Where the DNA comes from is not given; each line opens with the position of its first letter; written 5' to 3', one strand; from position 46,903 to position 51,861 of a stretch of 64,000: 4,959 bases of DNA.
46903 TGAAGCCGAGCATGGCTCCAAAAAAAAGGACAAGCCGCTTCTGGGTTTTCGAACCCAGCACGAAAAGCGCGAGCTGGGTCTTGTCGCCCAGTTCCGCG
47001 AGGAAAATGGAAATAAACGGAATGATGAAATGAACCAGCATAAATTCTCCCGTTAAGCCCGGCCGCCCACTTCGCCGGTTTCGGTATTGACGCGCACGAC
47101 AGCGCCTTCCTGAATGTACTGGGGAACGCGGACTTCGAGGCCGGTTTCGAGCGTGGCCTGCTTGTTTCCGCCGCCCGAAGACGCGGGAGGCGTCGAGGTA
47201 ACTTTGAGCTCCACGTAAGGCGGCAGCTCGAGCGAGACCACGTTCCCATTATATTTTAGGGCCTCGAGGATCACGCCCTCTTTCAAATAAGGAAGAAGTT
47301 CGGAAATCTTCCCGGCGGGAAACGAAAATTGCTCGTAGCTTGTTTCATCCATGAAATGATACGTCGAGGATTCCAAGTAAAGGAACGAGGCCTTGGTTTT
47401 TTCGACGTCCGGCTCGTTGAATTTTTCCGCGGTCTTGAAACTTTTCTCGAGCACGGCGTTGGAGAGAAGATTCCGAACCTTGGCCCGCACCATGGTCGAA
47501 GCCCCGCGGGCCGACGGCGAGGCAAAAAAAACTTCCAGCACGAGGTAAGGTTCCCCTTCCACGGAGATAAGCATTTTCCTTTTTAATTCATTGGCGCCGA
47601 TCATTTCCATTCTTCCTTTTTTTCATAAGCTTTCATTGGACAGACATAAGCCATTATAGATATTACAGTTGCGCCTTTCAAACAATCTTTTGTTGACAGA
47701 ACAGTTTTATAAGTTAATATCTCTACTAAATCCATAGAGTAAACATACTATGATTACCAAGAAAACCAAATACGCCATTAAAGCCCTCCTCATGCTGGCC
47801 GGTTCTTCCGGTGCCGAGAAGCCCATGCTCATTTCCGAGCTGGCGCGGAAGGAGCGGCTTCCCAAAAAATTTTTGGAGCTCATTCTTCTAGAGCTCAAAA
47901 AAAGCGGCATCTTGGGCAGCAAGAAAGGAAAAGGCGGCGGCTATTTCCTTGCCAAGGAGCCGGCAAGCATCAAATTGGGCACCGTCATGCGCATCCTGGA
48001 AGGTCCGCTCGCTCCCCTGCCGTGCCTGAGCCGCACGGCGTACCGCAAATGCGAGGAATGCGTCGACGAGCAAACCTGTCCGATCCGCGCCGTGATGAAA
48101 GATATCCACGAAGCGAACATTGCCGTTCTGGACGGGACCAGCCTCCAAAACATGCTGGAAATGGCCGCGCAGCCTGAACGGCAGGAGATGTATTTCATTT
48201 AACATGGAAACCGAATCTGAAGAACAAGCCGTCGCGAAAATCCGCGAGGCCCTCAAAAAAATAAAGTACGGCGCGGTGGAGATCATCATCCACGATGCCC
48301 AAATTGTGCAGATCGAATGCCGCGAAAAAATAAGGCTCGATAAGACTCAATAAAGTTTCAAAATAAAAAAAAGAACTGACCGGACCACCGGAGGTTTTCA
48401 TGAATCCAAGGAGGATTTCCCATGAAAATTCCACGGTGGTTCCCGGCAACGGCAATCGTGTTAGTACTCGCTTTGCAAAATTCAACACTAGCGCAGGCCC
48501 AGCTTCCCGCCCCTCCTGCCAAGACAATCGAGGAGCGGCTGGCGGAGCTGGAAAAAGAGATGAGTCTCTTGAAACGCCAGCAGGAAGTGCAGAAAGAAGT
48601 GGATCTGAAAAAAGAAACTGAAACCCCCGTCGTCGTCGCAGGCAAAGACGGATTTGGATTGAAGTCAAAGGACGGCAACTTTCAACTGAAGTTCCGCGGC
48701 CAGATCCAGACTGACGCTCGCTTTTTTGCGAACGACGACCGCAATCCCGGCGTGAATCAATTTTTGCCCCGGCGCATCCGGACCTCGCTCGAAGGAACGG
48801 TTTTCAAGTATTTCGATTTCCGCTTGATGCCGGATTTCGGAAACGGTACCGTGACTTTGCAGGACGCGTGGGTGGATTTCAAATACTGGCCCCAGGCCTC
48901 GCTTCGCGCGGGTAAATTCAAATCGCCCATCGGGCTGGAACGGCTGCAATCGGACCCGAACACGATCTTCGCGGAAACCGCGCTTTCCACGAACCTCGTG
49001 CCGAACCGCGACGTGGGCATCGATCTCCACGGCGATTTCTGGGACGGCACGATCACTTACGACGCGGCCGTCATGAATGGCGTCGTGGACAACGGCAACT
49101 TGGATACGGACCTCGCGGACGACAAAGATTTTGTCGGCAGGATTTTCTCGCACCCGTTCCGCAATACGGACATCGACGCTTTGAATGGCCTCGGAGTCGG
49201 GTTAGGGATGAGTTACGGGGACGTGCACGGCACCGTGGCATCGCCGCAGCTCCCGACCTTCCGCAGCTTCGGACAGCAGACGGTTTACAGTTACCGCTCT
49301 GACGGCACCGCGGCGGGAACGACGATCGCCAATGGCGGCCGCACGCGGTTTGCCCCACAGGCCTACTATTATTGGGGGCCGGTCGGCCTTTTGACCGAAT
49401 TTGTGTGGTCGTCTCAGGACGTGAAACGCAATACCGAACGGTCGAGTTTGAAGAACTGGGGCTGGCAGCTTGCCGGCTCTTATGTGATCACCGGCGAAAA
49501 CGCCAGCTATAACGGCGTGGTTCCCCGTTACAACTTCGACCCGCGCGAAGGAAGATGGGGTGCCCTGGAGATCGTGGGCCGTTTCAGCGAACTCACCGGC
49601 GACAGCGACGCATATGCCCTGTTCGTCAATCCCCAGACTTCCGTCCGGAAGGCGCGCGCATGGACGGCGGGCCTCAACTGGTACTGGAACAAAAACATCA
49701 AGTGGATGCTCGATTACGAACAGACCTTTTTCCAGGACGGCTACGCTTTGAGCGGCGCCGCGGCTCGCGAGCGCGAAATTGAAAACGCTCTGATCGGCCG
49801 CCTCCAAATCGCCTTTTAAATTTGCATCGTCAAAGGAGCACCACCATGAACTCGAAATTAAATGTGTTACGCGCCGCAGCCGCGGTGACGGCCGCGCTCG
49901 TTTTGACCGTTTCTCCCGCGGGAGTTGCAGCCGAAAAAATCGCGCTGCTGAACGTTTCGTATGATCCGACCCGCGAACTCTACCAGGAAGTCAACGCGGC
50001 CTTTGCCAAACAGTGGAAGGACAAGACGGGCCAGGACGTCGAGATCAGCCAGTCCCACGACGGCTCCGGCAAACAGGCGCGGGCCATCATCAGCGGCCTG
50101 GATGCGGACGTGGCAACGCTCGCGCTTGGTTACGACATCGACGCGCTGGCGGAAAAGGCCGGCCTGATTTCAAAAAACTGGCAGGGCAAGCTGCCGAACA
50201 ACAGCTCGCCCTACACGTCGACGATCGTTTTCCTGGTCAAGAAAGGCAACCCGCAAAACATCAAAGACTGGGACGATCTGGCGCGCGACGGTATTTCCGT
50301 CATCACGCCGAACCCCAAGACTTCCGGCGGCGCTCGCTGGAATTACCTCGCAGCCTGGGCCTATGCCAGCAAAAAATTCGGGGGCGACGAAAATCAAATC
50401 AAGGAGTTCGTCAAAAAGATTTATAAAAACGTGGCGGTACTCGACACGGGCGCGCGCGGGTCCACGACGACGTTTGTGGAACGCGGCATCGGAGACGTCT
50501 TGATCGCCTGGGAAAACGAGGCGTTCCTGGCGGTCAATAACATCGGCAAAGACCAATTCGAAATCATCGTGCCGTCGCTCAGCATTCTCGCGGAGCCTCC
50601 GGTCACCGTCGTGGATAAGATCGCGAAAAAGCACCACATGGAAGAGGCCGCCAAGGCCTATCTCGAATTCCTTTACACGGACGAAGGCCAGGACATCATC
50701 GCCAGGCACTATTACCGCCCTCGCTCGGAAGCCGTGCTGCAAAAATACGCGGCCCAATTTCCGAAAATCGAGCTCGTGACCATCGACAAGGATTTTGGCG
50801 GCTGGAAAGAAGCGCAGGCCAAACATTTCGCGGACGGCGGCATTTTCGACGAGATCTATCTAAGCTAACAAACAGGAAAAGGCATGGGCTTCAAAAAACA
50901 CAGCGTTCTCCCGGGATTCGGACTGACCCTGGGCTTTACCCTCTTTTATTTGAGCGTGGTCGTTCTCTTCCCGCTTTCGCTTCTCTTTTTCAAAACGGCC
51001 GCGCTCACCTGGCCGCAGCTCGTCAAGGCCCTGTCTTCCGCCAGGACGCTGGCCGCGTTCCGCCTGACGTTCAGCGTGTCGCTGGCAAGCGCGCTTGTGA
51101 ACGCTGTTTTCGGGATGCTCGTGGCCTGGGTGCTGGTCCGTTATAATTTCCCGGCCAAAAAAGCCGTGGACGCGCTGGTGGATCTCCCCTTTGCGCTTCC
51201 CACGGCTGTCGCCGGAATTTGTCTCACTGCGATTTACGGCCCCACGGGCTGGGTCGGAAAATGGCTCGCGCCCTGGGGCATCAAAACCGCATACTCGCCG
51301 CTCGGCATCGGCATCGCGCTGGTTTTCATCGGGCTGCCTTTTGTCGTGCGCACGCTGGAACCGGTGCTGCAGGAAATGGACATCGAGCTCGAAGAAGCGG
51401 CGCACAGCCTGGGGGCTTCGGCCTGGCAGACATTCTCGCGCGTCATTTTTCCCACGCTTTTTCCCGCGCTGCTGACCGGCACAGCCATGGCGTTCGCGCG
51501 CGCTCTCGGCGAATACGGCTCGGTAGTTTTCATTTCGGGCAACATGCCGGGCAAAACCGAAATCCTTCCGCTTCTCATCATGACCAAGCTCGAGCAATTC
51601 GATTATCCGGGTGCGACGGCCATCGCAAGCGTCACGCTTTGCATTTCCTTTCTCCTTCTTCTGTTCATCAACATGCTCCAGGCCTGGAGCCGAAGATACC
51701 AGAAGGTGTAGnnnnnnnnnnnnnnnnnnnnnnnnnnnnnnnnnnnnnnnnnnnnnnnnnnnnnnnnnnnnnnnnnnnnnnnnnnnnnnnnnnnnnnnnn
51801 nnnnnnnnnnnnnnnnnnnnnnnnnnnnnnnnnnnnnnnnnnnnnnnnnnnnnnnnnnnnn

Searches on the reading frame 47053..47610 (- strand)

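Call 49: search_protein_families(library=pfam, proteins=[window:47053-47610:-])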
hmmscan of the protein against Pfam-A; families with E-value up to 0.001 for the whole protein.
window:47053-47610:- (185 aa): 3 families
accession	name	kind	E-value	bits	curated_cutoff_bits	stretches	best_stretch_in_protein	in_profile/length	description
PF09285.17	Elong-fact-P_C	-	2.3e-15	56.5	25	1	133-180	1-52/56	Elongation factor P, C-terminal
PF01132.26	EFP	-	8.1e-15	55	27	1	73-125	2-54/54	Elongation factor P (EF-P) OB domain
PF08207.18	EFP_N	-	1.5e-13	51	23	1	6-64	2-58/58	Elongation factor P (EF-P) KOW-like domain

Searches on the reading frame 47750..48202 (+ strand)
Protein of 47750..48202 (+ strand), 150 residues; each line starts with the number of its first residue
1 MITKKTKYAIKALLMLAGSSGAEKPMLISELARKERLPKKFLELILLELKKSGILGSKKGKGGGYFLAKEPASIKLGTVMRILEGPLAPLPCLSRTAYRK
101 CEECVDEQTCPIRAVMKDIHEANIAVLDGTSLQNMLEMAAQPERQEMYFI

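Call 49: search_protein_families(library=pfam, proteins=[window:47750-48202:+])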
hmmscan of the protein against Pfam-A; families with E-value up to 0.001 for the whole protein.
window:47750-48202:+ (150 aa): 1 family
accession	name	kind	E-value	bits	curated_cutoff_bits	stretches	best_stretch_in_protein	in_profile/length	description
PF02082.26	Rrf2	-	3.2e-33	115.1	30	1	2-137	1-131/132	Iron-dependent Transcriptional regulator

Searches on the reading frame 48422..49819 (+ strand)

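Call 49: search_protein_families(library=pfam, proteins=[window:48422-49819:+])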
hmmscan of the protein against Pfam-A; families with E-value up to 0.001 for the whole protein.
window:48422-49819:+ (465 aa): 2 families
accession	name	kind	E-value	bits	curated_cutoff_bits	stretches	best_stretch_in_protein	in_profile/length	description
PF07396.17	Porin_O_P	-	1.8e-31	110.2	20.9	1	90-432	2-341/370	Phosphate-selective porin O and P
PF07642.17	BBP2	-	0.00064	19.5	26.2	0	145-226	83-163/339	Putative beta-barrel porin-2, OmpL-like. bbp2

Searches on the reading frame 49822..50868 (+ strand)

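Call 49: search_protein_families(library=pfam, proteins=[window:49822-50868:+])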
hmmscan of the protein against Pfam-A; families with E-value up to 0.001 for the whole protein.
window:49822-50868:+ (348 aa): 5 families
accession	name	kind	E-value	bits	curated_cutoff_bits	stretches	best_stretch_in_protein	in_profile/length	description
PF13531.11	SBP_bac_11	-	6.5e-41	141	25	1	50-299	9-227/227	Bacterial extracellular solute-binding protein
PF01547.30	SBP_bac_1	-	2.4e-15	57.8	26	1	52-290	6-306/307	Bacterial extracellular solute-binding protein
PF13416.11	SBP_bac_8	-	5.1e-06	26.9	27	1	86-295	51-254/279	Bacterial extracellular solute-binding protein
PF13343.11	SBP_bac_6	-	2.2e-05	24.5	24.6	1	148-301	81-219/245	Bacterial extracellular solute-binding protein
PF12727.12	PBP_like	-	0.00014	21.5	27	1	73-165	11-101/193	PBP superfamily domain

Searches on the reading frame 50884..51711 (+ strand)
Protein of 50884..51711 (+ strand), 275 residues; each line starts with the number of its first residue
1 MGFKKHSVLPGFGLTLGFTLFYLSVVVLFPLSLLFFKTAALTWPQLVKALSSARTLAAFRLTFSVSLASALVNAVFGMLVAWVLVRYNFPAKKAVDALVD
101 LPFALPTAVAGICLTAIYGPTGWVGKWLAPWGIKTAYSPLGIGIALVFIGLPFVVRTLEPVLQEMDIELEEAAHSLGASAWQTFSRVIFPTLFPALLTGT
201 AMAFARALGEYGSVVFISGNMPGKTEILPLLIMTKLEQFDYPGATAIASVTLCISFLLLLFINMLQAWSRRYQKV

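Call 49: search_protein_families(library=pfam, proteins=[window:50884-51711:+])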
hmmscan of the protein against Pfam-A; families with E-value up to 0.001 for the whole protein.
window:50884-51711:+ (275 aa): 1 family
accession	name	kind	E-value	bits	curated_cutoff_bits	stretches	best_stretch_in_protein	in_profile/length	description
PF00528.27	BPD_transp_1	-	1.6e-22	80.6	26.4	1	75-269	3-178/184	Binding-protein-dependent transport system inner membrane component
